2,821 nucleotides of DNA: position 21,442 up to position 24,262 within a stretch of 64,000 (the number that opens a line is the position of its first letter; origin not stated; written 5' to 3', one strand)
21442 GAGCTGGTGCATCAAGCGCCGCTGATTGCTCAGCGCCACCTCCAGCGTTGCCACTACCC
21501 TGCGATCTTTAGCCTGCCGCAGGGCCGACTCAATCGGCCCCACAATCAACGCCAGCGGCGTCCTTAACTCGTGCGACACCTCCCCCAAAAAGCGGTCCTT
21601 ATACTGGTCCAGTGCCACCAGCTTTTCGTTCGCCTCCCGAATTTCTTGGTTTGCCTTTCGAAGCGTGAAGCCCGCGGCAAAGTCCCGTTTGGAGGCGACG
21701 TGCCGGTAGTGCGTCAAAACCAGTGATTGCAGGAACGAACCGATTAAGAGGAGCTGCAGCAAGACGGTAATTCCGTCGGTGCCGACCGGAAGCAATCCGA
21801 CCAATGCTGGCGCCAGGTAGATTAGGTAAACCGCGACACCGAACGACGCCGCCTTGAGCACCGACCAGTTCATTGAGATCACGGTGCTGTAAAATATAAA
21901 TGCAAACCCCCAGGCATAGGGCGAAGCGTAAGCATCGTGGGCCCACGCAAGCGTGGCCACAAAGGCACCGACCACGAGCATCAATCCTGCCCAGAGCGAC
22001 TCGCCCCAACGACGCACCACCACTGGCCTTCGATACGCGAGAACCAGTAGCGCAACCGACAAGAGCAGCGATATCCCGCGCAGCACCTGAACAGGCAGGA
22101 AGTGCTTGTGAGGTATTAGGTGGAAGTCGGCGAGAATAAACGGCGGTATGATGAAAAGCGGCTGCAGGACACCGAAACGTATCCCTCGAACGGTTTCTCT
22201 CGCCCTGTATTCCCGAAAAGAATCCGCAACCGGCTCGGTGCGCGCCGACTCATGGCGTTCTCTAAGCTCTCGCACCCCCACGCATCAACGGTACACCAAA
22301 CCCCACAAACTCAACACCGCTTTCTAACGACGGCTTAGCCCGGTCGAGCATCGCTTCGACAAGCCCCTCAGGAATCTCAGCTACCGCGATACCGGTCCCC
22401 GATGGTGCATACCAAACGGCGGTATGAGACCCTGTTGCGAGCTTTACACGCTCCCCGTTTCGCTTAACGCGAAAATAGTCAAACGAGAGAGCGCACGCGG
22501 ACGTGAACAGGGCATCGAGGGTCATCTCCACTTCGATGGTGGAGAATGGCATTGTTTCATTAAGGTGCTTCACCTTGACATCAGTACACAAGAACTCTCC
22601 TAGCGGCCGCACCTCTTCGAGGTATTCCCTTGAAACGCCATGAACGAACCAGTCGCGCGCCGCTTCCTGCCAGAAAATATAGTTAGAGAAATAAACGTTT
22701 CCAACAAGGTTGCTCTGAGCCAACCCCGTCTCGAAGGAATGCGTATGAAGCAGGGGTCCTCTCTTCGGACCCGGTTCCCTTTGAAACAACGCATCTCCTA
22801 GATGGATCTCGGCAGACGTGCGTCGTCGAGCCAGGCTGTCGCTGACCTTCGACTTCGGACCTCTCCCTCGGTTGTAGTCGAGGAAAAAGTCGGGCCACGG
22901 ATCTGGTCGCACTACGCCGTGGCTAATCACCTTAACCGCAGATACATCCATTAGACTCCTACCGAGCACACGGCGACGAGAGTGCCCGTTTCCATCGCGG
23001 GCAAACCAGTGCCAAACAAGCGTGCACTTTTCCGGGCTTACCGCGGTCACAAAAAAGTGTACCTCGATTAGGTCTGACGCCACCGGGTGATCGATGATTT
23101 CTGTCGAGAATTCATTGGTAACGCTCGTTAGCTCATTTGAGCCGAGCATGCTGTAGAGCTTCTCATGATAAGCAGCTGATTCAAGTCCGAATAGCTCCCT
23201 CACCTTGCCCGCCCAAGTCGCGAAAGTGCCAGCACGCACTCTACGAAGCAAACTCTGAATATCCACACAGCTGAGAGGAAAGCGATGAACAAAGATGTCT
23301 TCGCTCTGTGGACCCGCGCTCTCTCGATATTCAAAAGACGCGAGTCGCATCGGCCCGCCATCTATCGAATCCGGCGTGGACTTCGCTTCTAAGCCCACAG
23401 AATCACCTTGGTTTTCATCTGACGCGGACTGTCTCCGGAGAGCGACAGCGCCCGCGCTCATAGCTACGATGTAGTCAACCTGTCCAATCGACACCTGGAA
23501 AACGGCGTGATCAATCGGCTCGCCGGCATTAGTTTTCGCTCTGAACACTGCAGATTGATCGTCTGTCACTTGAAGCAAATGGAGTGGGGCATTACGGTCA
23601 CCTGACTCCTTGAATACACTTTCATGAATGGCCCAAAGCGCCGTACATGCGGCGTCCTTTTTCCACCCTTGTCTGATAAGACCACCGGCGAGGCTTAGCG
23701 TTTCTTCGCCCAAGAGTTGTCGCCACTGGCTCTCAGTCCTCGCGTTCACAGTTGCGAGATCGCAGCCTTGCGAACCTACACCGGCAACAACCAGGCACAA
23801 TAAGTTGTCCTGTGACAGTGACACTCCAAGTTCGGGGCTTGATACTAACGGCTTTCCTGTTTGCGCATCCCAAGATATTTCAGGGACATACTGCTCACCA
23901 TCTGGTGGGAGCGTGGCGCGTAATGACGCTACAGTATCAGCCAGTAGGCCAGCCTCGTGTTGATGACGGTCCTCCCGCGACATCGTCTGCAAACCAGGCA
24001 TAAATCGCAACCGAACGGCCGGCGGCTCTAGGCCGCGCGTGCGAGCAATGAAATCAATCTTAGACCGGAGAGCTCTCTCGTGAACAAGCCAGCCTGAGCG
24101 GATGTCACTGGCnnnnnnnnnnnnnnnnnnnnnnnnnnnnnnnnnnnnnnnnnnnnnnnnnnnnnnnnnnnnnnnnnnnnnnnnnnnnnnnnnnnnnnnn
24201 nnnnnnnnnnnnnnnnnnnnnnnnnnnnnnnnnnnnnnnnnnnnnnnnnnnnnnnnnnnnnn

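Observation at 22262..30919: Orphan enediyne-type (PksE-like) iterative PKS with tandem ACPs and an apparently fused double-hotdog thioesterase, lacking the enediyne cassette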

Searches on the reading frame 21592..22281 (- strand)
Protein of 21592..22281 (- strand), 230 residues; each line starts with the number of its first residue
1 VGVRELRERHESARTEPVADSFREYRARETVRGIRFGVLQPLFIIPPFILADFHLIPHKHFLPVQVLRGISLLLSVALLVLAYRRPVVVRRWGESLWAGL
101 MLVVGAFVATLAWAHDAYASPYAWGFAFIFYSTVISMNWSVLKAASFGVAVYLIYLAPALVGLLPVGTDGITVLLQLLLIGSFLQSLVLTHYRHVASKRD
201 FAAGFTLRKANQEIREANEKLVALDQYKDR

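Call 98: search_protein_families(library=pfam, proteins=[window:21592-22281:-], max_evalue=10)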
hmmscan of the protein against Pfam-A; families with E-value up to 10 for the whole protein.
window:21592-22281:- (230 aa): 1 family
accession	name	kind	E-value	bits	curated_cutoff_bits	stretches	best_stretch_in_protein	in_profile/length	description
PF13997.11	YqjK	-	0.53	11.2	28.1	1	64-102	33-71/73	YqjK-like protein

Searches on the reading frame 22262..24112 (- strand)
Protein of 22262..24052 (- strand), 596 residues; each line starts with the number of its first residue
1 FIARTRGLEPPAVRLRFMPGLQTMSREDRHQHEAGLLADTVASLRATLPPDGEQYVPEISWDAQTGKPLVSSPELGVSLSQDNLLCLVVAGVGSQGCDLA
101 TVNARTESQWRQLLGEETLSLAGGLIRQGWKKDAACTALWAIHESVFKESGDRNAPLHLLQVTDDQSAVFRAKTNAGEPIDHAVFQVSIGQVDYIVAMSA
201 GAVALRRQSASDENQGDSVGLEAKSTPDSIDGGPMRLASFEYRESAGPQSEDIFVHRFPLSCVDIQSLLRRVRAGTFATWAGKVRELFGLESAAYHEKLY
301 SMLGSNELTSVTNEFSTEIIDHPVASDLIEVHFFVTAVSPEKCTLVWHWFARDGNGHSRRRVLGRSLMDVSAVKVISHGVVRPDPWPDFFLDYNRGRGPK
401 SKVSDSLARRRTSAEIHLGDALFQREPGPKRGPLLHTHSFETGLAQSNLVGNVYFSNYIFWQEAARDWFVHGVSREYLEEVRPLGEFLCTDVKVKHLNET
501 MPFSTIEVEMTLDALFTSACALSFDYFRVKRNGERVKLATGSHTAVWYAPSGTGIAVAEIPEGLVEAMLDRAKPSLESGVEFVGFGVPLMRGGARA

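Call 9: search_solved_structures(query=window:22262-24052:-, max_evalue=10, show_alignments=3)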
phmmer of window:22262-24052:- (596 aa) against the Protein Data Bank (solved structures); distinct sequences matched with E-value up to 10: 6.
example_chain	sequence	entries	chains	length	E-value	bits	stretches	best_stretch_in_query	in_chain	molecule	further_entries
2w3x_A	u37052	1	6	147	3.7e-13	52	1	437-568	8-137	CALE7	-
2xem_A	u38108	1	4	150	2.4e-12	49.4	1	437-568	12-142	DYNE7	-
2xfl_A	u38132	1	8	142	3.1e-12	49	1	440-568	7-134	DYNE7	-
4i4j_A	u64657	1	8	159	2.5e-11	46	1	436-569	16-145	ACP-polyene thioesterase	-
5vpj_A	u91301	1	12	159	1.2e-10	43.8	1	444-571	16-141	Thioesterase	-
9ccr_A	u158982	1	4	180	1.1e-09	40.6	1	444-571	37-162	Thioesterase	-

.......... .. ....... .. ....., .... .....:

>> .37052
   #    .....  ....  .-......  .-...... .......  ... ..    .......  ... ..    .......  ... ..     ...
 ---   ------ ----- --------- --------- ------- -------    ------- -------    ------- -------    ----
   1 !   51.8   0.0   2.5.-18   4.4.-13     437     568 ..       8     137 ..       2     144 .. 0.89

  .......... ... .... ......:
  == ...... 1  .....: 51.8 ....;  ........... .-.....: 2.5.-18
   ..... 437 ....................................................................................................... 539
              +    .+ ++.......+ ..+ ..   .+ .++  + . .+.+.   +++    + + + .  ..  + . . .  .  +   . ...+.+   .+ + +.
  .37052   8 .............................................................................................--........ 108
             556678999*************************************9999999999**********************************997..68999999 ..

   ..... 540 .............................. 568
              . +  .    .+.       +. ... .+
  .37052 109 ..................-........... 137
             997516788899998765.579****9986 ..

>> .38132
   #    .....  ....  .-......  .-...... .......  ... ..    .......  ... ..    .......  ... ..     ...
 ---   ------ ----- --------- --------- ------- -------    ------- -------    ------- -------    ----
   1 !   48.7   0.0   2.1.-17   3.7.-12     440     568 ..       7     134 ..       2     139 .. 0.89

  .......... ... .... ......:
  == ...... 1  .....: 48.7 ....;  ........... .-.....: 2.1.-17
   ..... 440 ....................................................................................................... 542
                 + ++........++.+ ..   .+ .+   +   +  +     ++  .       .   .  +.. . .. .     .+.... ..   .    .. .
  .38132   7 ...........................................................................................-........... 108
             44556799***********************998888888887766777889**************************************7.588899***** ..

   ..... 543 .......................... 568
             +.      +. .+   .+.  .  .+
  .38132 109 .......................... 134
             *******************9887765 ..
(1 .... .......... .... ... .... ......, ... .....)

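Call 10: find_homologous_proteins(query=window:22262-24052:-, max_evalue=0.001)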
Query window:22262-24052:- (596 aa): 1 proteins with E <= 0.001 among 8000 candidates.
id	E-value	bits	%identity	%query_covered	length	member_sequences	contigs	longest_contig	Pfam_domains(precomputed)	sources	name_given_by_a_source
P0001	2.2e-49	187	31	60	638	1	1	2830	PF21089.4,PF14765.13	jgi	jgi:enediyne polyketide synthase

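Call 14: search_protein_families(library=pfam, proteins=[P0001], max_evalue=10)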
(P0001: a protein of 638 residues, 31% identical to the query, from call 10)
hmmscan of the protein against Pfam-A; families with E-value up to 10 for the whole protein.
P0001 (638 aa): 3 families
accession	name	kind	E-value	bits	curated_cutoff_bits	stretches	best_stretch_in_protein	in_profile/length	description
PF14765.12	PS-DH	-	7.7e-18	65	23.7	1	121-261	7-162/166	Polyketide synthase dehydratase N-terminal domain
PF21089.3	PKS_DH_N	-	2.3e-08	34.3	27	1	2-80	17-92/103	Polyketide synthase dehydratase domain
PF13279.12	4HBT_2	-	4.4e-05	24.4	25.5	1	496-620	3-121/122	Thioesterase-like superfamily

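Call 58: predict_structure(alignment_id=A1)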
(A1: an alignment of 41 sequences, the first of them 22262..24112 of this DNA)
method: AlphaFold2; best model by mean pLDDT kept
length: 616 residues; sequences in the alignment: 41
mean_pLDDT: 84.6   pTM: 0.63
mean pLDDT of the five models: 84.6, 84.4, 83.9, 83.6, 83.0
residues with pLDDT >= 90: 366; 70-90: 151; 50-70: 38; < 50: 61
segments of 3 or more residues with pLDDT < 50: 1-7, 223-256, 600-616
pLDDT, mean of each block of 10 residues (from residue 1): 43 71 72 90 93 93 87 78 93 93 94 94 96 93 93 97 95 92 87 86 90 92 46 41 34 54 84 92 90 97 92 88 86 96 92 94 95 72 95 86 93 88 58 73 91 95 89 93 97 90 91 94 95 98 98 96 97 94 96 63 42 36
secondary structure, 60 per line:
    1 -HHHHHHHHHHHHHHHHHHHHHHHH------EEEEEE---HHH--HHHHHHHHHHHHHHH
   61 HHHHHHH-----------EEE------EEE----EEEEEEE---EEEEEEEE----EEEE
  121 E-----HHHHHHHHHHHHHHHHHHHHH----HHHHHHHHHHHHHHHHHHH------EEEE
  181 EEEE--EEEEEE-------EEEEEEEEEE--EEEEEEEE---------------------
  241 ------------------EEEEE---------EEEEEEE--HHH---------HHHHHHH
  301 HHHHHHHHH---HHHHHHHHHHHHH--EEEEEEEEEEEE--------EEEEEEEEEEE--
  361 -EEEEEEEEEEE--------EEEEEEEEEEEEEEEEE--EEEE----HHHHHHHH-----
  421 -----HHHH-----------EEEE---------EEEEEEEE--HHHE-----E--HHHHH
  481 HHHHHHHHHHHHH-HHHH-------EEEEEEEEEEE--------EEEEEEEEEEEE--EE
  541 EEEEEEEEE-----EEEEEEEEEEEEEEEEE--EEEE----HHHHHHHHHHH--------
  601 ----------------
elements in order: H2-25 E32-37 H46-67 E79-81 E88-90 E95-101 E105-112 E117-121 H127-147 H152-170 E177-184 E187-192 E200-209 E212-219 E259-263 E273-279 H294-309 H313-325 E328-339 E348-358 E362-372 E381-397 E400-403 H408-415 H426-429 E441-444 E454-461 H476-493 H495-498 E506-516 E525-536 E539-549 E555-571 E574-577 H582-592

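Call 63: fold_search(model_id=the predicted structure, library=pdb)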
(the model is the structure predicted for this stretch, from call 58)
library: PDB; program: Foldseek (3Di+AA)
matches with E <= 10: 1504; with E <= 0.001: 430
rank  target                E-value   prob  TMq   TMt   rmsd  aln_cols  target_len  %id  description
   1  9mqf                  2.9e-14  1.00  0.35  0.71   7.1       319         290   11  Chloroplast acyl-ACP thioesterase from Chlamydomonas reinhardtii (released 2025-08-13)
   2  4mob                  2.1e-13  1.00  0.33  0.59  10.5       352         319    9  Acyl-Coenzyme A thioesterase 12 in complex with ADP (released 2014-07-16)
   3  8p8k_AAA              3.5e-13  1.00  0.37  0.78   4.6       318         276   12  Acyl-ACP thioesterase from Lemna paucicostata in complex with a thiazolopyridine (released 2023-09-20)
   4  2ess                  3.5e-13  1.00  0.30  0.70   7.0       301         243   10  Crystal structure of an acyl-ACP thioesterase (NP_810988.1) from Bacteroides thetaiotaomicron VPI-5482 at 1.90 A resolut (released 2006-03-28)
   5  6vfy_D                3.9e-13  1.00  0.31  0.58   9.5       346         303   11  Crystal structure of mouse acyl-CoA thioesterase 7 with CoA (released 2020-01-29)
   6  7hr5_A                4.1e-13  1.00  0.34  0.74   5.7       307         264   13  PanDDA analysis group deposition -- Crystal Structure of FatA in complex with Z969591530 (released 2025-08-13)
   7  4zv3_B                4.3e-13  1.00  0.33  0.62   8.5       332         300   10  Crystal structure of the N- and C-terminal domains of mouse acyl-CoA thioesterase 7 (released 2015-06-03)
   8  7hqx_A                4.8e-13  1.00  0.35  0.76   6.2       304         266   13  PanDDA analysis group deposition -- Crystal Structure of FatA in complex with Z218760918 (released 2025-08-13)
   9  4zv3_A                5.1e-13  1.00  0.34  0.64   8.3       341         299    9  Crystal structure of the N- and C-terminal domains of mouse acyl-CoA thioesterase 7 (released 2015-06-03)
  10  5x04_B                5.4e-13  1.00  0.33  0.72   5.3       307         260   10  12:0-ACP thioesterase from Umbellularia californica (released 2017-10-25)
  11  9hrr_A                6.0e-13  1.00  0.33  0.72   5.1       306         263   12  Crystal structure of Arabidopsis thaliana Fatty Acid Thioesterase A in an apo state (released 2025-08-13)
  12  7hu0_A                6.0e-13  1.00  0.34  0.74   5.4       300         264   13  PanDDA analysis group deposition -- Crystal Structure of FatA in complex with Z728939702 (released 2025-08-13)
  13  2own_A                6.7e-13  1.00  0.33  0.73   6.6       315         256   12  Crystal structure of oleoyl thioesterase (putative) (NP_784467.1) from Lactobacillus plantarum at 2.00 A resolution (released 2007-02-27)
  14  7hu0_B                8.8e-13  1.00  0.33  0.72   6.1       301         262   13  PanDDA analysis group deposition -- Crystal Structure of FatA in complex with Z728939702 (released 2025-08-13)
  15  3b7k_A                9.8e-13  1.00  0.32  0.69   7.1       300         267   11  Human Acyl-coenzyme A thioesterase 12 (released 2007-11-13)
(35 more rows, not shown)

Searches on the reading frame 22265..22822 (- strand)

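Call 14: search_protein_families(library=pfam, proteins=[window:22265-22822:-], max_evalue=10)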
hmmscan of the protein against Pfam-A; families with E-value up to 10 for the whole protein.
window:22265-22822:- (186 aa): 1 family
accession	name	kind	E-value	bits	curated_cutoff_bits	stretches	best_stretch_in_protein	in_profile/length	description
PF13279.12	4HBT_2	-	0.00037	21.4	25.5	1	39-157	8-121/122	Thioesterase-like superfamily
